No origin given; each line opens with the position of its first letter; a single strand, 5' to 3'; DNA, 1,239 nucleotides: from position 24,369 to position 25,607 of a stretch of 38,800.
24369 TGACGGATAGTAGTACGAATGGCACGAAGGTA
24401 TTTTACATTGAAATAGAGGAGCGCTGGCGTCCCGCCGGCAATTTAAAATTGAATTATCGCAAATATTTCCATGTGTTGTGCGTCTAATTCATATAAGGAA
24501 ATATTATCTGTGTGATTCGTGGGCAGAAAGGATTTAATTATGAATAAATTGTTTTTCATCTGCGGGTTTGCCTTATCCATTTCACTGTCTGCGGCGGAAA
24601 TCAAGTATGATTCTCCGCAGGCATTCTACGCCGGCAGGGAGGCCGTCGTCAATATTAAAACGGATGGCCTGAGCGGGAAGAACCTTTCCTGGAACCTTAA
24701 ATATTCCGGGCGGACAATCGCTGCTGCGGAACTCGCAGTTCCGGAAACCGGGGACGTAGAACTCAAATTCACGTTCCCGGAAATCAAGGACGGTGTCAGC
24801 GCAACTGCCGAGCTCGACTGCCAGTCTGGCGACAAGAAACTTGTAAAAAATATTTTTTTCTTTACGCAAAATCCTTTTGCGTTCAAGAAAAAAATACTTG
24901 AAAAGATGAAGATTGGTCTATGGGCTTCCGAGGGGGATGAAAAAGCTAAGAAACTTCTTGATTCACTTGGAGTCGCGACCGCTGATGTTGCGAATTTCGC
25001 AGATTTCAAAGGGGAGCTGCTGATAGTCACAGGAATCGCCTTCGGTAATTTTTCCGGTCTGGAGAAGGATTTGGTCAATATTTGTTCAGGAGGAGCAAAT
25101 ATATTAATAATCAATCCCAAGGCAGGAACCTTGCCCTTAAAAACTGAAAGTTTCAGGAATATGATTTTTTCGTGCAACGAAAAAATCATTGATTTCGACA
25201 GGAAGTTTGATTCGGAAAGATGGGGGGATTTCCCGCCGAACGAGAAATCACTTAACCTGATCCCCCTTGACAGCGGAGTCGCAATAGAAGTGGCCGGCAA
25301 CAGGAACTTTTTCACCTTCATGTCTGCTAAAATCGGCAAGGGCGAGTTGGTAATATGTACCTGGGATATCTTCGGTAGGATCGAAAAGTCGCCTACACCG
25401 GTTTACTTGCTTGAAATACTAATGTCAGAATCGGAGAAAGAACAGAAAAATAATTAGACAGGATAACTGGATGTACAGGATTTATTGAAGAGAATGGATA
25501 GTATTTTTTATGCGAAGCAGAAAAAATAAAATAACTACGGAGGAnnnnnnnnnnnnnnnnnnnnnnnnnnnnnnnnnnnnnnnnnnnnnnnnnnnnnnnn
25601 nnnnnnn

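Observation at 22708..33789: ECF sigma / putative anti-sigma pair heading an 11-kb block of five exported proteins of unknown function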

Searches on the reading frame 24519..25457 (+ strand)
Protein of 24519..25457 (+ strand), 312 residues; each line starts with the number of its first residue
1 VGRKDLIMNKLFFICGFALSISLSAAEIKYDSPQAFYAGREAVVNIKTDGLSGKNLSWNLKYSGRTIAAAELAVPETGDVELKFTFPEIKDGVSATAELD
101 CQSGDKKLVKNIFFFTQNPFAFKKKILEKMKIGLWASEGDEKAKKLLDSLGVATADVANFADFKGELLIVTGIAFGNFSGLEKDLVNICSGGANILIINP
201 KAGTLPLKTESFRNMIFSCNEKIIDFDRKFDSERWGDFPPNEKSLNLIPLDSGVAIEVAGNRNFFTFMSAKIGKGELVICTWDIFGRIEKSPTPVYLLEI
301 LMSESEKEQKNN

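Call 5: search_protein_families(library=pfam, proteins=[window:24519-25457:+], max_evalue=1)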
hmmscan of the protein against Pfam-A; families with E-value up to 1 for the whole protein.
window:24519-25457:+ (312 aa): 0 families

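Call 6: search_protein_families(library=ncbifam, proteins=[window:24519-25457:+], max_evalue=1)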
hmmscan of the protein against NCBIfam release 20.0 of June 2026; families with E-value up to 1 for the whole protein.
window:24519-25457:+ (312 aa): 0 families

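Call 8: search_protein_families(library=padloc, proteins=[window:24519-25457:+], max_evalue=0.1)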
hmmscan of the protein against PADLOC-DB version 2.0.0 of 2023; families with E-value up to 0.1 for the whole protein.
window:24519-25457:+ (312 aa): 0 families

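Call 28: search_solved_structures(query=window:24540-25457:+, max_evalue=10)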
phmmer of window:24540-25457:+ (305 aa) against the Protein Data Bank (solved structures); distinct sequences matched with E-value up to 10: 0.

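Call 57: find_homologous_proteins(query=window:24540-25457:+, max_evalue=0.001)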
Query window:24540-25457:+ (305 aa): 15 proteins with E <= 0.001 among 3012 candidates.
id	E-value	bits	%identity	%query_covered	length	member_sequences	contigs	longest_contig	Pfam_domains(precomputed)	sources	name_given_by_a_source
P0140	1.2e-198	676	100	100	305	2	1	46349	-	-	-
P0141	2.5e-151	521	78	98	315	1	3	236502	-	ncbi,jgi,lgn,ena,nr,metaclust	ncbi:MAG TPA: hypothetical protein DCZ94_07010 [Lentisphaeria bacterium]|nr:MAG: hypothetical protei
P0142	4.3e-146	504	76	98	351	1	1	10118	-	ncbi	ncbi:MAG: hypothetical protein WAX69_16570 [Victivallales bacterium]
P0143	2.8e-144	498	75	97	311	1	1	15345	-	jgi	jgi:hypothetical protein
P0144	5.0e-144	497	72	98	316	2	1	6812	-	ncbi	ncbi:MAG: hypothetical protein WC637_14530 [Victivallales bacterium]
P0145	5.3e-144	497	75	99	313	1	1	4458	-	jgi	jgi:hypothetical protein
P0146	6.4e-143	493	72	100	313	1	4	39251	-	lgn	-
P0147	1.3e-139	482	72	98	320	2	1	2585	-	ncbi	-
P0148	4.3e-139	481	75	93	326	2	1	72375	-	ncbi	-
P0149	2.5e-137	475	71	95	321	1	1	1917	-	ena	-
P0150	3.5e-137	474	70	100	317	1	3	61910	-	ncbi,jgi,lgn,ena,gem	-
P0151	2.8e-126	439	75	86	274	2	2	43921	-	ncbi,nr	ncbi:MAG TPA: hypothetical protein DET40_15705 [Lentisphaeria bacterium]|nr:MAG: hypothetical protei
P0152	4.8e-102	359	54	99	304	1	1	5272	-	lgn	-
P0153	4.9e-90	320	72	69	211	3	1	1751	-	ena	-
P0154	5.1e-49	185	33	98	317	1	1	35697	-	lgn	-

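Call 65: search_protein_families(library=pfam, alignment_id=A4, max_evalue=0.01)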
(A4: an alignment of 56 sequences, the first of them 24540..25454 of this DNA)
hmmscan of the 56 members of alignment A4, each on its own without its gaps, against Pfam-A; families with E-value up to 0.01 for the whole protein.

A. member 1, window:24540-25454:+ (305 aa): 0 families

B. families by the number of members that match (of 56 scanned): 2 families
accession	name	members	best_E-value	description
PF16353.11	LacZ_4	2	0.00045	Beta-galactosidase, domain 4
PF20800.2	Xp10_P7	1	0.0013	Xanthomonas phage Xp10 Transcription regulator P7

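Call 66: search_solved_structures(query=A4, max_evalue=10)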
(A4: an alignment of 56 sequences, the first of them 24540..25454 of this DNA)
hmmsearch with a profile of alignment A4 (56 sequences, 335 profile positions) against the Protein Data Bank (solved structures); distinct sequences matched with E-value up to 10: 12.
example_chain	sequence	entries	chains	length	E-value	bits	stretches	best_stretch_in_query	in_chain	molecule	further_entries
4rxu_A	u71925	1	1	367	0.0072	18.3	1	181-220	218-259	Periplasmic sugar-binding protein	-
2vtu_J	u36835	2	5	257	0.028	16.3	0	46-108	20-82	MS2 COAT PROTEIN | COAT PROTEIN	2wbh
6w90_A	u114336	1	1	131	0.23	13.3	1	242-297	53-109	NTF2 fold protein loop-helix-loop design NT-9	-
9h90_h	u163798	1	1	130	0.29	13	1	79-162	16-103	30S ribosomal protein S8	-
1bms_A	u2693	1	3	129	0.76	11.6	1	46-110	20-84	BACTERIOPHAGE MS2 CAPSID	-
3l01_A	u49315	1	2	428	0.91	11.4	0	192-218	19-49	GlgA glycogen synthase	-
2bis_A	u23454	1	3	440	0.96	11.3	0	192-218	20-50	GLGA GLYCOGEN SYNTHASE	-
3fro_A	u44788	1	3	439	0.97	11.3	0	192-218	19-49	GlgA glycogen synthase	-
1una_A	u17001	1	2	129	1.1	11.1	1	50-124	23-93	GA UNASSEMBLED COAT PROTEIN DIMER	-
1gav_A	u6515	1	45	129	1.1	11.1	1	50-124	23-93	BACTERIOPHAGE GA PROTEIN CAPSID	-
1msc_A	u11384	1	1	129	1.2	10.9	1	46-126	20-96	BACTERIOPHAGE MS2 COAT PROTEIN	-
7n51_A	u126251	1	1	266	1.5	10.6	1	65-158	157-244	Gasdermin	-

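Call 70: predict_structure(alignment_id=A5)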
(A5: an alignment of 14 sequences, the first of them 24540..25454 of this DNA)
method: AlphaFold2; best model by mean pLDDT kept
length: 305 residues; sequences in the alignment: 14
mean_pLDDT: 76.1   pTM: 0.63
mean pLDDT of the five models: 76.1, 75.8, 75.5, 63.0, 62.6
residues with pLDDT >= 90: 74; 70-90: 138; 50-70: 49; < 50: 44
segments of 3 or more residues with pLDDT < 50: 6-17, 213-231, 298-305
pLDDT, mean of each block of 10 residues (from residue 1): 48 55 78 87 91 94 93 92 77 94 82 60 83 80 81 87 91 89 90 90 73 44 42 71 85 70 85 81 57 56 36
secondary structure, 60 per line:
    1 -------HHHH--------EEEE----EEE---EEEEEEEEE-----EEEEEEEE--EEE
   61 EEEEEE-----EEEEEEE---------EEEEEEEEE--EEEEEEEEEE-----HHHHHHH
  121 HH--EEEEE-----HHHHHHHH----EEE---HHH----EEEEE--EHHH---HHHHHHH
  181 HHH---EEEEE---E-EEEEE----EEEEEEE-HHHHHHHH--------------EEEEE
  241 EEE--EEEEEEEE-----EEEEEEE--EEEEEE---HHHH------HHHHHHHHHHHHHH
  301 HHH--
elements in order: H8-11 E20-23 E28-30 E34-42 E48-55 E58-66 E72-78 E88-96 E99-108 H114-122 E125-129 H135-142 E147-149 E160-164 H174-183 E187-191 E197-201 E206-212 H214-221 E236-243 E246-253 E259-265 E268-273 H277-280 H287-303

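Call 73: fold_search(model_id=the predicted structure, library=pdb)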
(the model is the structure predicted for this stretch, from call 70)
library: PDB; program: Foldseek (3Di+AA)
matches with E <= 10: 2000; with E <= 0.001: 58
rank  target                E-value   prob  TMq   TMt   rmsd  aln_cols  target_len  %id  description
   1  8u01                  1.4e-07  1.00  0.40  0.16   9.0       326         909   14  Crystal Structure of the Glycoside Hydrolase Family 2 TIM Barrel-domain Containing Protein from Phocaeicola plebeius (released 2023-09-27)
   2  9jtz_C                2.3e-05  1.00  0.23  0.27  13.5       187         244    8  Crystal structure of Nir2 C-terminal domain in complex with phosphatidic acid (released 2025-10-15)
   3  9ijj_C                3.3e-05  0.98  0.20  0.07  16.3       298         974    7  In situ structure of the central apparatus in mouse sperm axoneme. (released 2025-06-04)
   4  9jz1_C                3.9e-05  1.00  0.24  0.30  13.2       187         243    8  Crystal structure of Nir2 C-terminal domain in complex with phosphate (released 2025-10-15)
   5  5b71_E                5.2e-05  1.00  0.25  0.73   2.5        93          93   11  Crystal structure of complement C5 in complex with SKY59 (released 2017-05-03)
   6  3tp4_B                5.6e-05  1.00  0.23  0.16   4.0        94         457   10  Crystal Structure of engineered protein at the resolution 1.98A, Northeast Structural Genomics Consortium Target OR128 (released 2011-10-05)
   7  5fo7_A                7.0e-05  1.00  0.28  0.14   6.5       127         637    9  Crystal Structure of Human Complement C3b at 2.8 Angstrom resolution (released 2016-04-06)
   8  9jtz_A                7.9e-05  1.00  0.24  0.27  13.8       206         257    7  Crystal structure of Nir2 C-terminal domain in complex with phosphatidic acid (released 2025-10-15)
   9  8f9o_A                8.3e-05  1.00  0.23  0.16   6.0       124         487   11  Dog sialic acid esterase (SIAE) (released 2024-05-29)
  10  8f9p_A                1.1e-04  1.00  0.25  0.17  15.4       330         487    7  Dog sialic acid esterase (SIAE) inactive mutant S128A (released 2024-05-29)
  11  2f8v_D                1.1e-04  0.99  0.20  0.29  19.6       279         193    9  Structure of full length telethonin in complex with the N-terminus of titin (released 2006-06-27)
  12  2a38_A                1.1e-04  0.99  0.20  0.28  18.7       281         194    8  Crystal structure of the N-Terminus of titin (released 2006-06-24)
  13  3pxh                  1.1e-04  0.99  0.21  0.30  14.6       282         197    7  Tandem Ig domains of tyrosine phosphatase LAR (released 2011-03-23)
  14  2ill                  1.2e-04  0.96  0.19  0.27  17.0       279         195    9  Anomalous substructure of Titin-A168169 (released 2007-02-20)
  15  5b71_F                1.4e-04  1.00  0.24  0.72   2.8        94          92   11  Crystal structure of complement C5 in complex with SKY59 (released 2017-05-03)
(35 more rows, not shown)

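Call 89: search_protein_representatives(protein=window:24540-25454:+)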
Query: 305 residues. Proteins with E-value up to 0.001 (for the whole library): 336; up to 1e-10: 103; up to 1e-30: 23. The best 150 are listed.
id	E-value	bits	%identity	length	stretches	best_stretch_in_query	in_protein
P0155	6.2e-90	317.7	49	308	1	4-298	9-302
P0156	2.7e-70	253.2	43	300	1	15-304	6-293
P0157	3.5e-64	233.1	39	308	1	15-295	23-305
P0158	9.1e-58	212.1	40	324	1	10-295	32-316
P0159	4.6e-53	196.7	34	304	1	17-297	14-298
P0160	1.6e-52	194.9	38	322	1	14-293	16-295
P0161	1.2e-50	188.7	36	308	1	4-294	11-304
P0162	6.0e-49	183.2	35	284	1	26-274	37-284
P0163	3.3e-48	180.7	37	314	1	25-295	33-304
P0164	2.2e-46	174.7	37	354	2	94-294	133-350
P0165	2.2e-43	164.9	39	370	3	96-265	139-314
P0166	6.7e-43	163.3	35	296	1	21-294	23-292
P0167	4.7e-42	160.5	34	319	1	25-295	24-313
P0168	9.6e-41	156.2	37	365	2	105-296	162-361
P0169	1.4e-40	155.7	33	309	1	7-294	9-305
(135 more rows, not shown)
